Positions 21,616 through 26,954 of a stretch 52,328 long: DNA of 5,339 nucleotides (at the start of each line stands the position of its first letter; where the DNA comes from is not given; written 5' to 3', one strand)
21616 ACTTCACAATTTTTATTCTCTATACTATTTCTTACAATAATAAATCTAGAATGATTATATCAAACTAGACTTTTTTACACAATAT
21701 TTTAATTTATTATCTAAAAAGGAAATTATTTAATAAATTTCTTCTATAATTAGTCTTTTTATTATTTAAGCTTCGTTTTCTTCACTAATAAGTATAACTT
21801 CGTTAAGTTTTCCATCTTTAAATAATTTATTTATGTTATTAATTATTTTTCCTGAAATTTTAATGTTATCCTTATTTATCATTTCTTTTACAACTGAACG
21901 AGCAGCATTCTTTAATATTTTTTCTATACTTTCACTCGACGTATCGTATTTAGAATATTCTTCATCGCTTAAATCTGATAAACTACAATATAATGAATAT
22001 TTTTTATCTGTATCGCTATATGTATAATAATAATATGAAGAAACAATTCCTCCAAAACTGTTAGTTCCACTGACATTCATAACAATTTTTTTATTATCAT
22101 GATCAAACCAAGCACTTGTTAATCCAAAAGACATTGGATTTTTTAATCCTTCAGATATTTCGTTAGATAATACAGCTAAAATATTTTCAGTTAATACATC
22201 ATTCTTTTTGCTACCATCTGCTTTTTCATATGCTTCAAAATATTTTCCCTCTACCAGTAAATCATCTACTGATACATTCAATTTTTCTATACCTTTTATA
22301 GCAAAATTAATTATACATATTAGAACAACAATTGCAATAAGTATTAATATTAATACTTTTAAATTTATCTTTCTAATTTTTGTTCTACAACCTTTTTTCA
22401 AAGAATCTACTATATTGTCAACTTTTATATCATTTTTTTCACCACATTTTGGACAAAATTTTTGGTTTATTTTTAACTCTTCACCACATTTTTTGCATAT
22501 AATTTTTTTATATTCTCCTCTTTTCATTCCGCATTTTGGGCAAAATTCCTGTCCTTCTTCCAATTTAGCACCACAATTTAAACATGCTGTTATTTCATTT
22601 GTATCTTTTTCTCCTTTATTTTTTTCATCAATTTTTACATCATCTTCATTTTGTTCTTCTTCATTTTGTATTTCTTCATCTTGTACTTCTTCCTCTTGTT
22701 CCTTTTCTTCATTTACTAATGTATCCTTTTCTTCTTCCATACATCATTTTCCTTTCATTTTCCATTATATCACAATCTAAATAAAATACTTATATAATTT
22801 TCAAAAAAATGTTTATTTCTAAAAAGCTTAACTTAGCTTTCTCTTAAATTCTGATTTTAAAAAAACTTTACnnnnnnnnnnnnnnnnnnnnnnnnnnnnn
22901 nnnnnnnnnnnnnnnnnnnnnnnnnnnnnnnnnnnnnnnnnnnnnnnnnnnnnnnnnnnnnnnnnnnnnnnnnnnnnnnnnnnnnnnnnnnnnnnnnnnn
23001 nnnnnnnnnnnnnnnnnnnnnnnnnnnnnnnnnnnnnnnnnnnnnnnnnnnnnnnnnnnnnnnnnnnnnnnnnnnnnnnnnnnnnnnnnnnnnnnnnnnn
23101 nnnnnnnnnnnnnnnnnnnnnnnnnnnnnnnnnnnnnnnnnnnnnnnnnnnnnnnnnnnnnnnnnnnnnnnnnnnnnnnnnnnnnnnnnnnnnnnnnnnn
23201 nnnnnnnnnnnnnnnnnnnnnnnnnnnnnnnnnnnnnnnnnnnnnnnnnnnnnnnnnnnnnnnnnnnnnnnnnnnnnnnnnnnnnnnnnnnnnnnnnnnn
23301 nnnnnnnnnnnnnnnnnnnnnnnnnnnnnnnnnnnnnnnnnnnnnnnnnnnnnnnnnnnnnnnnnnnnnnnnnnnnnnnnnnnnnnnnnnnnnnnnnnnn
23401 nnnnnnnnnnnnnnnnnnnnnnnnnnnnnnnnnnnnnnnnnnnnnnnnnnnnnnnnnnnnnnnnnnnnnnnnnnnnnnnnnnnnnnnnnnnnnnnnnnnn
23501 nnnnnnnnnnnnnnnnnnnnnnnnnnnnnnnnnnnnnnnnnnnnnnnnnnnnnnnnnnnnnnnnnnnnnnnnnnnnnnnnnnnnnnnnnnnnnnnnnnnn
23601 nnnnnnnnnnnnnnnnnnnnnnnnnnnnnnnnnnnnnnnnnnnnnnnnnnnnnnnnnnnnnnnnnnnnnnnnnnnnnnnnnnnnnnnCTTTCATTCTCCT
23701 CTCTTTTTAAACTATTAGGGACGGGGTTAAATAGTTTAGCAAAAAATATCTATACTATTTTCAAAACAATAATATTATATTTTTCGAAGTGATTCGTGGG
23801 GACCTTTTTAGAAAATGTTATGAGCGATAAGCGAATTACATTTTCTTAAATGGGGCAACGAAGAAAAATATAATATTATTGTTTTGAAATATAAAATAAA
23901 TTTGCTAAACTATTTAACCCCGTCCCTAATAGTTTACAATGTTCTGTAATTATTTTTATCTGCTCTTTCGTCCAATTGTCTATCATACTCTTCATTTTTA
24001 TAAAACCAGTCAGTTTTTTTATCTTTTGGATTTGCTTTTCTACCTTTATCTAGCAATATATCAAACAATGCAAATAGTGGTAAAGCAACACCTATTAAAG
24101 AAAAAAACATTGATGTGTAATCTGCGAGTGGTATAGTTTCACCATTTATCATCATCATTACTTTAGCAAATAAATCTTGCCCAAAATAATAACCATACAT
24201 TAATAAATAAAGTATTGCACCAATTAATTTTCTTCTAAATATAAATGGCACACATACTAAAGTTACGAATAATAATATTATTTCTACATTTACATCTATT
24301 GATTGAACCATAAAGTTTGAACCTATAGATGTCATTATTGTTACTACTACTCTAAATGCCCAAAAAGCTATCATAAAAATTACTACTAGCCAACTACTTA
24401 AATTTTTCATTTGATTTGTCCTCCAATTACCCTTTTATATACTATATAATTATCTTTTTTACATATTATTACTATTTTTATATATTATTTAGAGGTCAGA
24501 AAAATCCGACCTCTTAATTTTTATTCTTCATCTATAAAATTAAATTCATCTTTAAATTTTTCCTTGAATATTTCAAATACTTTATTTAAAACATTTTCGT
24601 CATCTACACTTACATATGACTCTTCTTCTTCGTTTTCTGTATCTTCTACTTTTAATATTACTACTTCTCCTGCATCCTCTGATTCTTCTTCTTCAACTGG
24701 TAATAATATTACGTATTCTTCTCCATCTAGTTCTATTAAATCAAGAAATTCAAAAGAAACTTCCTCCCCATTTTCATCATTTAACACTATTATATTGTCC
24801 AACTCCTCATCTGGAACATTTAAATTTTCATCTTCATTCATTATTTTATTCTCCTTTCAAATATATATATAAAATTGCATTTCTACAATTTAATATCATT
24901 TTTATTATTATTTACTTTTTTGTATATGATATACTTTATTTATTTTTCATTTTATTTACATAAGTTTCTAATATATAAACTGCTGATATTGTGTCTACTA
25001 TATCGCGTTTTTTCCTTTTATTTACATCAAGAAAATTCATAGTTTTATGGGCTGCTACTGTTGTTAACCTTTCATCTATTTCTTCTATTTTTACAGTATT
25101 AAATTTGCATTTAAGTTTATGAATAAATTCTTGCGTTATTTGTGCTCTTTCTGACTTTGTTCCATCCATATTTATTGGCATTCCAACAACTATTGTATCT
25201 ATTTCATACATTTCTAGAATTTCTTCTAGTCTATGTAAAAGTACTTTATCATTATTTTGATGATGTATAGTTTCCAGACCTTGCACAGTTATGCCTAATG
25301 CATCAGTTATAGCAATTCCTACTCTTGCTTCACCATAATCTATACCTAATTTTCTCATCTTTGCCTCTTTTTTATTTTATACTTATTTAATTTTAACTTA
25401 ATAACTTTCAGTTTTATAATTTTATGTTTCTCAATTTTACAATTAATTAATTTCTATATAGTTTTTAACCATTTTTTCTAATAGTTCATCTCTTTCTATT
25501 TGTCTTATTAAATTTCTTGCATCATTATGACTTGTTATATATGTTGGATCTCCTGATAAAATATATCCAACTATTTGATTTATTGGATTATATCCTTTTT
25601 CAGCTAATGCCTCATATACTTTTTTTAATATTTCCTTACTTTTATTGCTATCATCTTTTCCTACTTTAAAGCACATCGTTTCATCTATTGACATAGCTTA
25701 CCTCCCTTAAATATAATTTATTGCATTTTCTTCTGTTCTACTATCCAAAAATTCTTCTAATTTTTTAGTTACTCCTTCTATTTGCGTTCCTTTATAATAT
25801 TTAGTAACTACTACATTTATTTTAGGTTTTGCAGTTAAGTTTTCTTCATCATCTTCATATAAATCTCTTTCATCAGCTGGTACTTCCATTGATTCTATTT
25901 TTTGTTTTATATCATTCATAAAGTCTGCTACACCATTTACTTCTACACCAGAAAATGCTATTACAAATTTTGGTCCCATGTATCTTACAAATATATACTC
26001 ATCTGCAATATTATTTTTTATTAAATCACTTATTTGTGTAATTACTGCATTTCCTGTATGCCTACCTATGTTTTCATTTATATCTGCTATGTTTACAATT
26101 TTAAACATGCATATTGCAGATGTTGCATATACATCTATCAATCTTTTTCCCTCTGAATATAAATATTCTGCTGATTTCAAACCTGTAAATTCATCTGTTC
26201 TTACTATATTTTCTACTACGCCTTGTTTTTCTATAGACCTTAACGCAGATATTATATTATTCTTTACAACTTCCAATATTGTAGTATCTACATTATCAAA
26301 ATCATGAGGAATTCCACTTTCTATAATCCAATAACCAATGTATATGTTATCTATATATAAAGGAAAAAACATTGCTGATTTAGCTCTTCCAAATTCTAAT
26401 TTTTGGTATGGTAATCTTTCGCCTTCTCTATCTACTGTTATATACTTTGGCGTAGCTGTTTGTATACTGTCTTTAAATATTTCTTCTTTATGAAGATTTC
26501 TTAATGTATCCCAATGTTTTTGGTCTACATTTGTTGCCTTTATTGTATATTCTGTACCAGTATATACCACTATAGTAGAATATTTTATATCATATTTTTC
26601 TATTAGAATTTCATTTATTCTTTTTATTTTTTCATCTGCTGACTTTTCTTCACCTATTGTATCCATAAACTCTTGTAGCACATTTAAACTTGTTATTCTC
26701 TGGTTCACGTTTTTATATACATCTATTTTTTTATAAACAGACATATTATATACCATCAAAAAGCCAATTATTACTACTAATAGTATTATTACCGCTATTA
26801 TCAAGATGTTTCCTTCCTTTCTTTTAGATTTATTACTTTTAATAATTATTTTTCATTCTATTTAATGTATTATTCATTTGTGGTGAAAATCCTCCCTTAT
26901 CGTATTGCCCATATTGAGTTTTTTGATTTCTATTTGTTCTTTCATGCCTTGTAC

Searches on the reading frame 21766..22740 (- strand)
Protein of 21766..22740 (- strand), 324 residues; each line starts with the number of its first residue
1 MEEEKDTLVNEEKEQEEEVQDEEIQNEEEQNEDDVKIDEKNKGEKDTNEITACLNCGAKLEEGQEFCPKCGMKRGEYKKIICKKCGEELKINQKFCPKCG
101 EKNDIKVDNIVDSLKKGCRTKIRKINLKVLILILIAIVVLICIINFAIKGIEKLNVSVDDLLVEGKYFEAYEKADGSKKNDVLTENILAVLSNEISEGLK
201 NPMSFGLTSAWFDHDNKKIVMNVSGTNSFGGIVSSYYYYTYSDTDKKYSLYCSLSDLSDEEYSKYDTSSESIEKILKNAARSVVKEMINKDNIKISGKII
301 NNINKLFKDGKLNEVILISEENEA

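Call 9: search_protein_families(library=pfam, proteins=[window:21766-22740:-], max_evalue=0.001)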
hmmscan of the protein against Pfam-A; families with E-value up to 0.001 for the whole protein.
window:21766-22740:- (324 aa): 6 families
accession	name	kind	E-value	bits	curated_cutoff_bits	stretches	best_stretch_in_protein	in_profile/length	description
PF13240.11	Zn_Ribbon_1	-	1.7e-13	50.3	25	2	53-72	2-21/23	zinc-ribbon domain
PF13248.11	Zn_ribbon_3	-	3.5e-11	42.6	27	2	52-73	4-25/26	zinc-ribbon domain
PF12773.13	DZR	-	8e-10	39.2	27.3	1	53-100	1-45/45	Double zinc ribbon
PF17032.10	Zn_ribbon_15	-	4.2e-07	31.1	28.9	0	78-100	51-73/73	zinc-ribbon family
PF18912.6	DZR_2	-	8.6e-06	25.9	27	1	52-99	9-55/56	Double zinc ribbon domain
PF24460.1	DUF7575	-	9.8e-05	22.1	28.5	0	49-71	2-24/28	Domain of unknown function (DUF7575)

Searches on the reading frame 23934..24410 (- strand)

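Call 3: search_protein_families(library=pfam, proteins=[window:23934-24410:-], max_evalue=0.1)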
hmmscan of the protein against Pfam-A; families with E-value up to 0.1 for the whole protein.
window:23934-24410:- (158 aa): 1 family
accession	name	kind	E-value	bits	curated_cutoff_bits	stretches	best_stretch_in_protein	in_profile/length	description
PF24709.1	DUF7670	-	0.092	13.5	29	0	3-88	6-84/118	Domain of unknown function (DUF7670)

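Call 77: search_protein_families(library=padloc, proteins=[window:23934-24410:-], max_evalue=0.01)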
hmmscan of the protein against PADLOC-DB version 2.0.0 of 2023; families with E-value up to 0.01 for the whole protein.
window:23934-24410:- (158 aa): 0 families

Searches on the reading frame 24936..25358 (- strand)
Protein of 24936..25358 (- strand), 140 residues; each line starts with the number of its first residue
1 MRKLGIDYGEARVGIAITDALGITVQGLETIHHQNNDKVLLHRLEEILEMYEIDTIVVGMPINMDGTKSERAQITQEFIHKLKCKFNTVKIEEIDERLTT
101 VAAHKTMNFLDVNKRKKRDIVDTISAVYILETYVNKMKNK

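Call 3: search_protein_families(library=pfam, proteins=[window:24936-25358:-], max_evalue=0.1)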
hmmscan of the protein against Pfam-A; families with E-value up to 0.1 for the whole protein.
window:24936-25358:- (140 aa): 3 families
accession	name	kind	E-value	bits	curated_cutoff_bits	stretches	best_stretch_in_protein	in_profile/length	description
PF03652.20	RuvX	-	3.8e-40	137.8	29.2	1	1-135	1-133/134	Holliday junction resolvase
PF08759.17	GT-D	-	0.0028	17.9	27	1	25-123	12-109/225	Glycosyltransferase GT-D fold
PF16921.10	Tex_YqgF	-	0.068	14.1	27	1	13-95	14-94/126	Tex protein YqgF-like domain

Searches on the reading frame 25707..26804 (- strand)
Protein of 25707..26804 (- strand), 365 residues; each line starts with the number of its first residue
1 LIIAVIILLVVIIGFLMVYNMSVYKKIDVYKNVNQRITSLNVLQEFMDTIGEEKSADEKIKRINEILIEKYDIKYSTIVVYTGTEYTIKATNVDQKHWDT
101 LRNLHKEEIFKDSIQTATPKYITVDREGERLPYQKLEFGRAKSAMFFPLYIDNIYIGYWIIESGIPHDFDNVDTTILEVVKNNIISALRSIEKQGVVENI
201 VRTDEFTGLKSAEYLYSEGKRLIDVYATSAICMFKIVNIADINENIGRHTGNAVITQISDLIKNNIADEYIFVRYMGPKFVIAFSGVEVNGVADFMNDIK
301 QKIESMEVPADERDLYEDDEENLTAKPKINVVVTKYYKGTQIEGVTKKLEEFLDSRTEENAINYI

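Call 3: search_protein_families(library=pfam, proteins=[window:25707-26804:-], max_evalue=0.1)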
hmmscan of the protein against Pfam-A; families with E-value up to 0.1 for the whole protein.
window:25707-26804:- (365 aa): 5 families
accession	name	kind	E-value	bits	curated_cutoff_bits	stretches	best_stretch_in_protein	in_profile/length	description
PF00990.26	GGDEF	-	4.3e-10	40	23.8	1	203-315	3-119/161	Diguanylate cyclase, GGDEF domain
PF20317.4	HTH_60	-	0.00042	21.1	24.1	1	25-85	41-101/140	Helix-turn-helix domain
PF14991.11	MLANA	-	0.016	15.9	27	1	6-60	28-84/117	Protein melan-A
PF08475.15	Baculo_VP91_N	-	0.019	15.1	24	1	2-82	2-79/192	Viral capsid protein 91 N-terminal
PF07972.16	Flavodoxin_NdrI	-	0.078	13.6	27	0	292-362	10-72/120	NrdI Flavodoxin like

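Call 4: search_protein_families(library=ncbifam, proteins=[window:25707-26804:-], max_evalue=0.1)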
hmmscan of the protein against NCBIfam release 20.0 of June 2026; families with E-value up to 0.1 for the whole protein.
window:25707-26804:- (365 aa): 15 families
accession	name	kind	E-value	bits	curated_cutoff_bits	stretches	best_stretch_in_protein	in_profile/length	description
TIGR00254.1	GGDEF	domain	1.3e-09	38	37.4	1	202-313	6-121/168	diguanylate cyclase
NF041606.1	dguan_cyc_DgcA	equivalog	2.9e-09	36.3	370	1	145-315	124-296/340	diguanylate cyclase DgcA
NF047654.1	DiguCycDgcRLepto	equivalog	1.9e-08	33.6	500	1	182-316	114-252/295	diguanylate cyclase DgcR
NF038266.1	diguan_SiaD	equivalog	2.4e-08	33.6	290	1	197-313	90-210/252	biofilm regulation diguanylate cyclase SiaD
NF008467.0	PRK11359.1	equivalog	4.8e-08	31.5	857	1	187-314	362-489/800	oxygen-sensing cyclic-di-GMP phosphodiesterase DosP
NF007135.0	PRK09581.1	equivalog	7e-08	31.7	474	1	201-311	292-406/457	PleD family two-component system response regulator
NF052458.1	PhdiestGepA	equivalog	1.3e-06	26.9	1200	1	163-305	389-528/840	phosphodiesterase GepA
NF050064.1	BlResRespRegCbrR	equivalog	3e-06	26.4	600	1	186-308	239-365/415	bile resistance response regulator CbrR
NF047872.1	GGDEF_GdpS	equivalog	3.1e-05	23.3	400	1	230-306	220-296/355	GGDEF domain-containing protein GdpS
NF007423.1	PRK09966.1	equivalog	9.9e-05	21.4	325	1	201-304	239-347/390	diguanylate cyclase DgcN/YfiN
NF007380.0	PRK09894.1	equivalog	0.00026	20.4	256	1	167-311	101-241/296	diguanylate cyclase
NF045673.1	c-di-GMPRcptLapD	equivalog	0.0018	16.7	1020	1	228-308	266-350/647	cyclic di-GMP receptor LapD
NF011955.1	PRK15426.1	equivalog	0.0035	15.5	408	1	235-308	436-509/564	cellulose biosynthesis regulator diguanylate cyclase DgcQ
NF053781.1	cdiGMPphdstlr2612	equivalog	0.032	11.8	1600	1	230-290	874-934/1268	Tlr1612 family c-di-GMP phosphodiesterase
NF051473.1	DigCycDgcsShew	equivalog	0.097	12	400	0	231-286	169-224/291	diguanylate cyclase DgcS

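Call 77: search_protein_families(library=padloc, proteins=[window:25707-26804:-], max_evalue=0.01)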
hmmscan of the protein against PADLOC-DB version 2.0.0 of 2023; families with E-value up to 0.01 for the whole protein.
window:25707-26804:- (365 aa): 1 family
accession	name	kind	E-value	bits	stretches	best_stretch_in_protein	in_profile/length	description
PDLC01605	Csx27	-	0.0072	14.8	0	2-70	45-109/206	CAS-VI-B; associated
